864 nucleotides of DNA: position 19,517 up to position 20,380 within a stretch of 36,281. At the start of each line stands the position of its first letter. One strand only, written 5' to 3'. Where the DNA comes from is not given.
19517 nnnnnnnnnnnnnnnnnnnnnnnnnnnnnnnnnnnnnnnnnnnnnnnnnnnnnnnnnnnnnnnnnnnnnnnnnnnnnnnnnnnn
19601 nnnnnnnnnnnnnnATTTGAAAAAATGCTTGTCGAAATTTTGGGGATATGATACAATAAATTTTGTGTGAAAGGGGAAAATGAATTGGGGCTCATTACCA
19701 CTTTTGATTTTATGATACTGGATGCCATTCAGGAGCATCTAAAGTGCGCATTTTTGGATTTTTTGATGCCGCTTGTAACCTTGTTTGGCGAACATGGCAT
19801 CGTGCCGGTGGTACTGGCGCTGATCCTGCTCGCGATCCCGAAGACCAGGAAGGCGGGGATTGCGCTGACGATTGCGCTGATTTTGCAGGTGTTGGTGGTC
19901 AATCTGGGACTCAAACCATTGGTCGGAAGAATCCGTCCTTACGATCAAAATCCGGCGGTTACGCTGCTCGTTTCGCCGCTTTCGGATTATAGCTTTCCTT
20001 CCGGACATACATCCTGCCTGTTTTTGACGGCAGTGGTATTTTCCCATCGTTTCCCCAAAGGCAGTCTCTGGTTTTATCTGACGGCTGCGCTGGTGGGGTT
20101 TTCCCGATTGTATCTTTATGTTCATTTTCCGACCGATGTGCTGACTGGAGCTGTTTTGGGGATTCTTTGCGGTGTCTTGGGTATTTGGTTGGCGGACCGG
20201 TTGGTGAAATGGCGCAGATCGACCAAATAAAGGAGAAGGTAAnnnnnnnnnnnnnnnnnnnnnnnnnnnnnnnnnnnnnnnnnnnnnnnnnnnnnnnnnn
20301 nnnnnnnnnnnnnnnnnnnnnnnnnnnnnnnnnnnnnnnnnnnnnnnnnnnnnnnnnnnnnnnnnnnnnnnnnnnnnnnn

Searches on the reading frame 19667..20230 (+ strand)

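Call 24: search_protein_families(library=pfam, proteins=[window:19667-20230:+], max_evalue=0.01)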
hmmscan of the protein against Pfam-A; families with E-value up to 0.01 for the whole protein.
window:19667-20230:+ (187 aa): 2 families
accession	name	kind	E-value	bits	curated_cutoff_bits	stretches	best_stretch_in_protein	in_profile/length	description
PF01569.27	PAP2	-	3.4e-21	75.8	27.2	1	66-177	4-126/130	PAP2 superfamily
PF14378.12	PAP2_3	-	0.0038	17.5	27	1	108-169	125-188/190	PAP2 superfamily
